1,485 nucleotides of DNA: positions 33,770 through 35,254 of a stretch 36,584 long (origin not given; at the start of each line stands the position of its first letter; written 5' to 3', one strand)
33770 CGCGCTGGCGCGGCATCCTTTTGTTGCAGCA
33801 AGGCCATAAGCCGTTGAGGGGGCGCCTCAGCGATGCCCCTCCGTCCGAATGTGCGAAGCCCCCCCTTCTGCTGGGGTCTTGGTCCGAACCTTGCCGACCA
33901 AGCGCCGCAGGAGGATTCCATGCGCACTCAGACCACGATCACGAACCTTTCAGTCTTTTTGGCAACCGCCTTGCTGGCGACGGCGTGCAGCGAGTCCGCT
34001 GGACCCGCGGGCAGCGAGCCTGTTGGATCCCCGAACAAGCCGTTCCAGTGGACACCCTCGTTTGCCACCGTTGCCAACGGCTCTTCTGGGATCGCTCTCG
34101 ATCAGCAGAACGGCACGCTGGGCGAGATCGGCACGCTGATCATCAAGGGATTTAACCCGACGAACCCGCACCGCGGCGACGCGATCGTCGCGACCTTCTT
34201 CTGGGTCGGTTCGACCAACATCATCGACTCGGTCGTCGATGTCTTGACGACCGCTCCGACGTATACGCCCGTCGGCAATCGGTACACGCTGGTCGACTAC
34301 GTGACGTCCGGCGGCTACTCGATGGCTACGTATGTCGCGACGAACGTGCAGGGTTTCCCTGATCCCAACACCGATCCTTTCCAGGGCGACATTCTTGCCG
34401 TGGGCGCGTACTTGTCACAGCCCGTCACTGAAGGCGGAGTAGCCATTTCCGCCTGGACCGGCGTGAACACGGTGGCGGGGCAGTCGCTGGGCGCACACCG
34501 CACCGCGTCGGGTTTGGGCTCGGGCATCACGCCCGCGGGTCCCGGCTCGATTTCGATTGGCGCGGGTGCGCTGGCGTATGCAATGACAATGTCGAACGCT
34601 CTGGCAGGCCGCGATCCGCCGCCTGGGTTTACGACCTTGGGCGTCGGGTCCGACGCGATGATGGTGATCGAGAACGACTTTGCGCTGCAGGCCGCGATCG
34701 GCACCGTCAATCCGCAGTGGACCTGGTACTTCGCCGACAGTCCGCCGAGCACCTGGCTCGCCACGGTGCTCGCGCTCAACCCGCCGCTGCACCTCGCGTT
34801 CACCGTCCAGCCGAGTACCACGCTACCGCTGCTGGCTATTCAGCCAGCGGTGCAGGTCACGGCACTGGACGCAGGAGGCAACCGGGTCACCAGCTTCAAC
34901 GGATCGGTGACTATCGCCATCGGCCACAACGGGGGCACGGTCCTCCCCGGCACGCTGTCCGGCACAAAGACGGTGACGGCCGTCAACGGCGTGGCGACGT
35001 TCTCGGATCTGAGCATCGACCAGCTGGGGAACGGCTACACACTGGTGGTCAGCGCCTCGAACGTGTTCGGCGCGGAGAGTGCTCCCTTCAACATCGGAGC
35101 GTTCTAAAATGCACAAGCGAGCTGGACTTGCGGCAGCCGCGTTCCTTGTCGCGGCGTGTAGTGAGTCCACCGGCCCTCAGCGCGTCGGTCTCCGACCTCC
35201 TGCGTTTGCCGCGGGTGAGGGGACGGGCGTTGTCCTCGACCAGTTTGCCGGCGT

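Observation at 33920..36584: Head-to-tail array of at least three paralogous lipoproteins with an unassignable N-domain and a C-terminal Ig-like domain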

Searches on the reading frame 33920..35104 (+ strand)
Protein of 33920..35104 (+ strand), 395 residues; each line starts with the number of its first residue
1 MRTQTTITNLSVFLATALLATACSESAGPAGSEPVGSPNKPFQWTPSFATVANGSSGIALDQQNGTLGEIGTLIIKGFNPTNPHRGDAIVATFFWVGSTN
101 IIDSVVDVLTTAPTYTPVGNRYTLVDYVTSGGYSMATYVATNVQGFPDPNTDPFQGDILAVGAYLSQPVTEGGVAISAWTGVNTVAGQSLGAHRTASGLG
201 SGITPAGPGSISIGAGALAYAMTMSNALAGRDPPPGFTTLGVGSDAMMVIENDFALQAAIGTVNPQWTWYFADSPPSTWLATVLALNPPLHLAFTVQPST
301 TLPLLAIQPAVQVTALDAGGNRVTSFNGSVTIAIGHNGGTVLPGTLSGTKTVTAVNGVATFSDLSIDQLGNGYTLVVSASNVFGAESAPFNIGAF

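Call 6: search_protein_families(library=pfam, proteins=[window:33920-35104:+], max_evalue=1)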
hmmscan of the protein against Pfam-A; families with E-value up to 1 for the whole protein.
window:33920-35104:+ (395 aa): 1 family
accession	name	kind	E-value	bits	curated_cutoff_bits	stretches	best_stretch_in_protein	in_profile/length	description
PF13056.11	DUF3918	-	0.22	11.6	21.3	1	211-226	9-24/43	Protein of unknown function (DUF3918)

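Call 7: search_protein_families(library=ncbifam, proteins=[window:33920-35104:+], max_evalue=1)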
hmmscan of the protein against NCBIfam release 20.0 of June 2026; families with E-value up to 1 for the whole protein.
window:33920-35104:+ (395 aa): 0 families

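Call 8: search_solved_structures(query=window:33920-35104:+, max_evalue=10, show_alignments=2)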
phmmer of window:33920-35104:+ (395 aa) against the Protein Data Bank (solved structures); distinct sequences matched with E-value up to 10: 1.
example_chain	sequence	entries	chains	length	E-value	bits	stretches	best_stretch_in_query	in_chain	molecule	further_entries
6yxx_EO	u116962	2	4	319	0.78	12.4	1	292-364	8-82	mt-LAF15a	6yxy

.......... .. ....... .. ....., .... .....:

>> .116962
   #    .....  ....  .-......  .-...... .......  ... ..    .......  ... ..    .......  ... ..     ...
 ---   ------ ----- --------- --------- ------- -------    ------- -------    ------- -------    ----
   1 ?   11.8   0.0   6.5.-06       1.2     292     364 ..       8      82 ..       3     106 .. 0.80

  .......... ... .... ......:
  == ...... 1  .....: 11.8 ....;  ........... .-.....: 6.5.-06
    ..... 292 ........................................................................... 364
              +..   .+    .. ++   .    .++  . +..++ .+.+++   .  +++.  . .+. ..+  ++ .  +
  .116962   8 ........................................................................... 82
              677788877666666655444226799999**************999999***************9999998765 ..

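Call 9: find_homologous_proteins(query=window:33920-35104:+)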
Query window:33920-35104:+ (395 aa): 1285 proteins with E <= 0.001 among 8000 candidates; the best 120 are listed.
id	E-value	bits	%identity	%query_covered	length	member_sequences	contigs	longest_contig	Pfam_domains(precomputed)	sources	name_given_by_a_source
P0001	1.3e-249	846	99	100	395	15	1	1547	-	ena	-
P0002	1.2e-227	774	92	100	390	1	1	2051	-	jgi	-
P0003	3.9e-227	772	92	100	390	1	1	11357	-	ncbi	-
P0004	4.6e-227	772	92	100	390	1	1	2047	-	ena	-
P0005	1.4e-226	770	91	99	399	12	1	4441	-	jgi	-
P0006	2.0e-225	767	90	100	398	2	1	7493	-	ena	-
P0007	4.0e-217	739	88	100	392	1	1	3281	-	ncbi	-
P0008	1.4e-216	737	88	100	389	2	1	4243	-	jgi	jgi:hypothetical protein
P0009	1.7e-215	734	87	100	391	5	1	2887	-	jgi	-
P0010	2.3e-213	727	86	100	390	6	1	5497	-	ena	-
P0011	1.4e-204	698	83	99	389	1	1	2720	-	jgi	jgi:hypothetical protein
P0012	9.6e-204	695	83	100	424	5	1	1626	-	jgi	-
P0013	3.6e-199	680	85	97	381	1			-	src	-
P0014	5.1e-198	676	84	96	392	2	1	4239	-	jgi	jgi:hypothetical protein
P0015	2.2e-197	674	86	91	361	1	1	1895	-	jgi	jgi:hypothetical protein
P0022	3.6e-169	581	62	92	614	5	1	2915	PF02369.23,PF09134.17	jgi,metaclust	metaclust:\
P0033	8.8e-164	564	56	73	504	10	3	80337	-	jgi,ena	-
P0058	3.9e-151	522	67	98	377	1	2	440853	-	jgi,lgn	jgi:hypothetical protein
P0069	1.9e-146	507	60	92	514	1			PF02369.23,PF09134.17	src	-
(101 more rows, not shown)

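Call 22: find_encoding_contigs(protein=P0058, flank=10000, max_places=3)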
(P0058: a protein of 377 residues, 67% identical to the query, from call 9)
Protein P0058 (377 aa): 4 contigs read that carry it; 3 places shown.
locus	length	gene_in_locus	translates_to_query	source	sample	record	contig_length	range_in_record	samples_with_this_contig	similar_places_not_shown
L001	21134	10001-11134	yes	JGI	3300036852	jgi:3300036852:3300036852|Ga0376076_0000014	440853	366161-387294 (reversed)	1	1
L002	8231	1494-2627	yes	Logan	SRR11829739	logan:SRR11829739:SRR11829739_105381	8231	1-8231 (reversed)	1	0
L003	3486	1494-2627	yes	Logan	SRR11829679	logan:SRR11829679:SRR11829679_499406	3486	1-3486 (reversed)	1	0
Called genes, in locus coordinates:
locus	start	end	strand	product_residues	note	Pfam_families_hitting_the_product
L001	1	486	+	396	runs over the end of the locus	PF01743:PolyA_pol, PF12627:PolyA_pol_RNAbd, PF13735:tRNA_NucTran2_2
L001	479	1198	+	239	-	PF02535:Zip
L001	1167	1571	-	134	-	PF05635:23S_rRNA_IVP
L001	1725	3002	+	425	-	PF05496:RuvB_N, PF13191:AAA_16 (faint), PF00158:Sigma54_activat (faint), PF00004:AAA, PF16193:AAA_assoc_2, PF12002:MgsA_C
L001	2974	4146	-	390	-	PF04892:VanZ-LLP1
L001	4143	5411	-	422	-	PF08421:Methyltransf_13, PF13489:Methyltransf_23, PF08241:Methyltransf_11 (weak), PF08242:Methyltransf_12 (weak), PF08484:Methyltransf_14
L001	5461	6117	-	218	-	PF02397:Bac_transf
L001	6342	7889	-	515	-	PF00072:Response_reg, PF00158:Sigma54_activat, PF14532:Sigma54_activ_2, PF07728:AAA_5, PF25601:AAA_lid_14, PF02954:HTH_8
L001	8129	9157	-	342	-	PF01073:3Beta_HSD, PF01370:Epimerase, PF02719:Polysacc_synt_2, PF04321:RmlD_sub_bind, PF07993:NAD_binding_4, PF13460:NAD_binding_10, PF16363:GDP_Man_Dehyd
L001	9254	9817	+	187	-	PF01451:LMWPc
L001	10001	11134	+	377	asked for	-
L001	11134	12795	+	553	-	PF18911:PKD_4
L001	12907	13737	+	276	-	PF01522:Polysacc_deac_1, PF11959:DUF3473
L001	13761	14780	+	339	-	PF02388:FemAB (faint), PF13480:Acetyltransf_6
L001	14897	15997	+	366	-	PF01041:DegT_DnrJ_EryC1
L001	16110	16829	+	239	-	-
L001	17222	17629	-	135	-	-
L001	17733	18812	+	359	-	-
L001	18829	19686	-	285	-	PF05575:V_cholerae_RfbT (weak), PF05050:Methyltransf_21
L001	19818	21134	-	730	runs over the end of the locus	PF13439:Glyco_transf_4, PF13579:Glyco_trans_4_4, PF20706:GT4-conflict, PF00534:Glycos_transf_1, PF13692:Glyco_trans_1_4, PF13524:Glyco_trans_1_2 (weak), PF13692:Glyco_trans_1_4 (weak)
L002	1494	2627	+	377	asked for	-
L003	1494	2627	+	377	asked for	-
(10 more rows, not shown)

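Call 28: find_encoding_contigs(protein=P0003, flank=10000, max_places=2)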
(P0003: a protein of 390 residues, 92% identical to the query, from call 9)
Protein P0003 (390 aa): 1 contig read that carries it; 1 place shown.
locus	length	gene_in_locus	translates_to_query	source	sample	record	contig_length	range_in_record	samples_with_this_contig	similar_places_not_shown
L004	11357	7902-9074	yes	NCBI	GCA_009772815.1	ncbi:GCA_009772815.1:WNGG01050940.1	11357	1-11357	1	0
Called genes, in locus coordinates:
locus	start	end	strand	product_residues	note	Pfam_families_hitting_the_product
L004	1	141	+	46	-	?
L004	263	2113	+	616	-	PF00009:GTP_EFTU, PF22042:EF-G_D2 (faint), PF03144:GTP_EFTU_D2, PF00679:EFG_C, PF21018:BipA_C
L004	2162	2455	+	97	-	-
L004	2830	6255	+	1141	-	PF12969:DUF3857, PF01841:Transglut_core (weak)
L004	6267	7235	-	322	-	PF00106:adh_short (faint), PF01073:3Beta_HSD, PF01370:Epimerase, PF02719:Polysacc_synt_2, PF04321:RmlD_sub_bind, PF07993:NAD_binding_4, PF13460:NAD_binding_10, PF16363:GDP_Man_Dehyd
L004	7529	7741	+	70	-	PF01451:LMWPc (weak)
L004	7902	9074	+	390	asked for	-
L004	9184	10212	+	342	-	-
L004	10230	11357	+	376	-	?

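Call 29: find_encoding_contigs(protein=P0033, flank=10000, max_places=2)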
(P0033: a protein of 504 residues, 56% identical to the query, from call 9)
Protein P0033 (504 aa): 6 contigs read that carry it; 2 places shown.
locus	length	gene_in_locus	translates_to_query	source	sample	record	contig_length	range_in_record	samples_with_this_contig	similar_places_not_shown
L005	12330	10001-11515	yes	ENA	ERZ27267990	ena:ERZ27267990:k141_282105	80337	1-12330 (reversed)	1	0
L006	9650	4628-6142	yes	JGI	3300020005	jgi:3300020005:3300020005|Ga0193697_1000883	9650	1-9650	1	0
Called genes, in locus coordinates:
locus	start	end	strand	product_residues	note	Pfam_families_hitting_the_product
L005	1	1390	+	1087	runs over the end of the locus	PF17757:UvrB_inter, PF02559:CarD_TRCF_RID, PF04851:ResIII, PF00270:DEAD, PF00271:Helicase_C, PF22590:Cas3-like_C_2 (faint), PF03461:TRCF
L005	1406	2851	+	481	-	PF13145:Rotamase_2 (faint), PF00639:Rotamase, PF13616:Rotamase_3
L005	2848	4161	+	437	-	PF13623:SurA_N_2 (weak), PF13624:SurA_N_3, PF09312:SurA_N, PF13145:Rotamase_2, PF13616:Rotamase_3, PF00639:Rotamase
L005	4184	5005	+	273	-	PF04166:PdxA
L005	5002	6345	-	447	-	PF01595:CNNM, PF00571:CBS (weak), PF03471:CorC_HlyC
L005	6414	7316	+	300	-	PF01545:Cation_efflux, PF16916:ZT_dimer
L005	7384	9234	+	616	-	PF00009:GTP_EFTU, PF22042:EF-G_D2 (faint), PF03144:GTP_EFTU_D2, PF00679:EFG_C, PF21018:BipA_C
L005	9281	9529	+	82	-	-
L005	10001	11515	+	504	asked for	-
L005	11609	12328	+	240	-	?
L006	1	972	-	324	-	?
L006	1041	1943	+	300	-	PF01545:Cation_efflux, PF16916:ZT_dimer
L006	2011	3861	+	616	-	PF00009:GTP_EFTU, PF22042:EF-G_D2 (faint), PF03144:GTP_EFTU_D2, PF00679:EFG_C, PF21018:BipA_C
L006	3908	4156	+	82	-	-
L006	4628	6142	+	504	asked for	-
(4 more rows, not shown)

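Call 37: search_protein_families(library=ncbifam, proteins=[L001:6342-7889:-, L001:5461-6117:-, L001:4143-5411:-], max_evalue=0.00001)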
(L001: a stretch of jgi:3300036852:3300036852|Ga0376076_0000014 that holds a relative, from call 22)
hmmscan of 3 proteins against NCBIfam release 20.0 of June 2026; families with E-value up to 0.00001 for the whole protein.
L001:6342-7889:- (515 aa): 100 families (the best 25 are shown)
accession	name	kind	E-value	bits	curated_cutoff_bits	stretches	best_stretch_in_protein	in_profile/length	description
NF008469.0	PRK11361.1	equivalog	2.1e-110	369.6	714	1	36-498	3-453/461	acetoacetate metabolism transcriptional regulator AtoC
TIGR02915.1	PEP_resp_reg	equivalog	1.3e-109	367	502.6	1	40-502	1-444/445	PEP-CTERM-box response regulator transcription factor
NF011695.0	PRK15115.1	equivalog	9.2e-104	347.6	763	1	35-504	4-440/445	two-component system response regulator GlrR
NF041946.1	LuxO_transreg_Vib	equivalog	5e-101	338.8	800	1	53-498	12-458/463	quorum-sensing sigma-54 dependent transcriptional regulator LuxO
TIGR01818.1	ntrC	equivalog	1.8e-100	336.9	558.6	1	40-497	1-460/463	nitrogen regulation protein NR(I)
NF051870.1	NAssimRespRegNtrX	equivalog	1.7e-99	333.7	600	1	39-501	3-451/452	nitrogen assimilation response regulator NtrX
NF003451.0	PRK05022.1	equivalog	4.7e-92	309.3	476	1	171-503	182-511/512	nitric oxide reductase transcriptional regulator NorR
NF007689.0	PRK10365.1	equivalog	1.9e-91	307.1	760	1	35-495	3-437/441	sigma-54-dependent response regulator transcription factor ZraR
NF041552.1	TF_PrdR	equivalog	5.5e-91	305.6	795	1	174-499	262-575/577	sigma-54 dependent transcriptional regulator PrdR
NF050807.1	TransRegFlbDCaul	equivalog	2.3e-90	303.7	750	1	54-494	17-432/454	sigma-54-dependent transcriptional regulator FlbD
TIGR01817.1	nifA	equivalog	3.8e-90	303.2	528.85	1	168-419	185-431/534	nif-specific transcriptional activator NifA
NF008176.1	PRK10923.1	equivalog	3.3e-81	273.3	620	1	40-501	6-467/469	nitrogen regulation protein NR(I)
NF049963.1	RespRegFlgRCampy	domain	5.3e-81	272.7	750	1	39-427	2-377/429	fla regulon two-component system response regulator FlgR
NF038308.1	RNA_repair_RtcR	equivalog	9.3e-81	272.2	650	1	180-494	181-505/530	RNA repair transcriptional activator RtcR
TIGR02329.1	propionate_PrpR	equivalog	8.8e-79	265.5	499.2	1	173-498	206-525/526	propionate catabolism operon regulatory protein PrpR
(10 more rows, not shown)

L001:5461-6117:- (218 aa): 10 families
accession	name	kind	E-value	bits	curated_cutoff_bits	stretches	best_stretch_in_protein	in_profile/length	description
TIGR03025.1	EPS_sugtrans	subfamily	2.1e-75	254.6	295.55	2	71-217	302-444/445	exopolysaccharide biosynthesis polyprenyl glycosylphosphotransferase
TIGR03023.1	WcaJ_sugtrans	equivalog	1.8e-69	235.2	410.75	2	71-213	307-448/453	undecaprenyl-phosphate glucose phosphotransferase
TIGR03013.1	EpsB_2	subfamily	2.6e-64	217.9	393.35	1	7-212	252-437/443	TIGR03013 family XrtA/PEP-CTERM system glycosyltransferase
NF007518.0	PRK10124.1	equivalog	1.3e-45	156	684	1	7-207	271-453/464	undecaprenyl-phosphate glucose phosphotransferase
NF050817.1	PolSacchBiosHfsE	equivalog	5.1e-44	150.8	750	1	8-213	270-461/467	polysaccharide biosynthesis protein HfsE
NF041877.1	EPS_EpsZ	equivalog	7.7e-40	136.9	800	1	9-216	265-457/459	exopolysaccharide biosynthesis polyisoprenyl-phosphate hexose-1-phosphate transferase EpsZ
TIGR03022.1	WbaP_sugtrans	subfamily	6e-39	134.5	403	2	101-217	345-455/456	undecaprenyl-phosphate galactose phosphotransferase WbaP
NF052601.1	undeca_RfbP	equivalog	4.6e-36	124.3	330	2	101-211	131-235/244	undecaprenyl-phosphate galactose phosphotransferase family protein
NF011751.0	PRK15204.1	equivalog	4.7e-21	74.9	907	1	7-217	277-475/476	undecaprenyl-phosphate galactose phosphotransferase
NF045514.1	glycotran_HepC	equivalog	4.6e-18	65.3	140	1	72-138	162-211/220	heterocyst development glycosyltransferase HepC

L001:4143-5411:- (422 aa): 0 families

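Call 52: predict_structure(alignment_id=A3)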
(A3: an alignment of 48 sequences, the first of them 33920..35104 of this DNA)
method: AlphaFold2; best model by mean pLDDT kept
length: 395 residues; sequences in the alignment: 48
mean_pLDDT: 83.8   pTM: 0.79
mean pLDDT of the five models: 83.8, 83.7, 83.2, 82.0, 81.7
residues with pLDDT >= 90: 262; 70-90: 56; 50-70: 21; < 50: 56
segments of 3 or more residues with pLDDT < 50: 1-55
pLDDT, mean of each block of 10 residues (from residue 1): 42 42 34 35 39 60 95 94 93 92 95 88 97 97 85 73 97 97 87 97 97 94 94 94 93 93 97 96 96 95 92 94 93 74 61 96 89 91 90 81
secondary structure, 60 per line:
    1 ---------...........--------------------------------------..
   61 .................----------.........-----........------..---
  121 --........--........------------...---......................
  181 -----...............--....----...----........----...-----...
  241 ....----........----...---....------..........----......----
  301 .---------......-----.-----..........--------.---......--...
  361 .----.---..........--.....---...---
elements in order: H10-20 E59-77 E88-96 E102-109 E123-130 E133-140 E159-180 H186-189 E190-200 E203-206 E211-213 E218-225 E230-232 E238-244 E249-256 E261-263 E267-270 E277-286 E291-296 E311-316 E328-337 E350-355 E358-361 E370-379 E382-386 E390-392

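Call 55: search_protein_families(library=ncbifam, proteins=[L001:16110-16829:+, L001:17733-18812:+, L001:2974-4146:-, L001:18829-19686:-], max_evalue=0.000001)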
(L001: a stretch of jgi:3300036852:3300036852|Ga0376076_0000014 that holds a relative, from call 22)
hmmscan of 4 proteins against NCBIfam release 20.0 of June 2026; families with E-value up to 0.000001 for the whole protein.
L001:16110-16829:+ (239 aa): 0 families

L001:17733-18812:+ (359 aa): 0 families

L001:2974-4146:- (390 aa): 0 families

L001:18829-19686:- (285 aa): 1 family
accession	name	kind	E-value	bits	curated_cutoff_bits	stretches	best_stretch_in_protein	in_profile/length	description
TIGR01444.1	fkbM_fam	subfamily_domain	4.5e-31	108.2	37.7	1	85-226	1-142/143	FkbM family methyltransferase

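Call 56: fold_search(model_id=the predicted structure, library=pdb)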
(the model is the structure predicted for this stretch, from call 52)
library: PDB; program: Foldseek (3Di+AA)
matches with E <= 10: 692; with E <= 0.001: 2
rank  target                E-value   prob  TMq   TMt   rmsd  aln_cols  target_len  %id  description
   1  7s7k_A                5.4e-04  0.41  0.14  0.11  46.3       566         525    8  Crystal structure of the EphB2 extracellular domain (released 2021-10-27)
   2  9eva_D                9.3e-04  0.72  0.17  0.13  21.3       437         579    9  3DFlex refinement of the CryoEM structure of DeCLIC nanodisc with 10mM calcium (released 2025-04-09)
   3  9eva_A                1.8e-03  0.66  0.18  0.13  21.1       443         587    9  3DFlex refinement of the CryoEM structure of DeCLIC nanodisc with 10mM calcium (released 2025-04-09)
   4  9ev1_A                6.8e-03  0.41  0.17  0.12  21.4       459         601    9  3DFlex refinement of the CryoEM structure of DeCLIC nanodisc with 10mM EDTA in sym-like state (released 2025-04-09)
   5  8wae_A                7.1e-03  1.00  0.19  0.58   3.8       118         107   14  Crystal structure of a novel porphyran-binding carbohydrate binding module (released 2024-09-11)
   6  9eva_C                8.7e-03  0.30  0.17  0.12  20.5       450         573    8  3DFlex refinement of the CryoEM structure of DeCLIC nanodisc with 10mM calcium (released 2025-04-09)
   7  5t9g_A                9.2e-03  0.99  0.19  0.10  13.4       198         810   11  Crystal structure of BuGH2Cwt in complex with Galactoisofagomine (released 2017-09-13)
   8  4rtd                  1.4e-02  0.25  0.17  0.07  24.7       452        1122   12  Escherichia coli alpha-2-macroglobulin activated by porcine elastase (released 2015-07-15)
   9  6q5u_H                1.7e-02  0.28  0.15  0.15  16.4       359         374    7  High resolution electron cryo-microscopy structure of the bacteriophage PR772 (released 2019-06-19)
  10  4cu7                  2.0e-02  0.97  0.21  0.10  16.1       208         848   10  Unravelling the multiple functions of the architecturally intricate Streptococcus pneumoniae beta-galactosidase, BgaA (released 2014-08-20)
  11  3k4z_A                2.0e-02  0.41  0.14  0.18  16.7       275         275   11  Crystal Structure of the Cellulosomal CBM4 from Clostridium thermocellum Cellulase CbhA (released 2010-07-28)
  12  4m4p_A                2.1e-02  0.16  0.15  0.12  43.0       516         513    7  Crystal structure of EPHA4 ectodomain (released 2013-10-30)
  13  8t12_A                2.2e-02  0.99  0.19  0.16   5.6       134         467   10  Cryo-EM structure of DENV2 NS5 in complex with human STAT2 with the N-terminal domain of STAT2 ordered. (released 2024-01-17)
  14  6q5u_B                2.2e-02  0.38  0.16  0.17  15.7       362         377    7  High resolution electron cryo-microscopy structure of the bacteriophage PR772 (released 2019-06-19)
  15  8ic8_A                2.4e-02  0.47  0.18  0.18  14.0       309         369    8  Exo-alpha-D-arabinofuranosidase from Microbacterium arabinogalactanolyticum (released 2023-08-16)
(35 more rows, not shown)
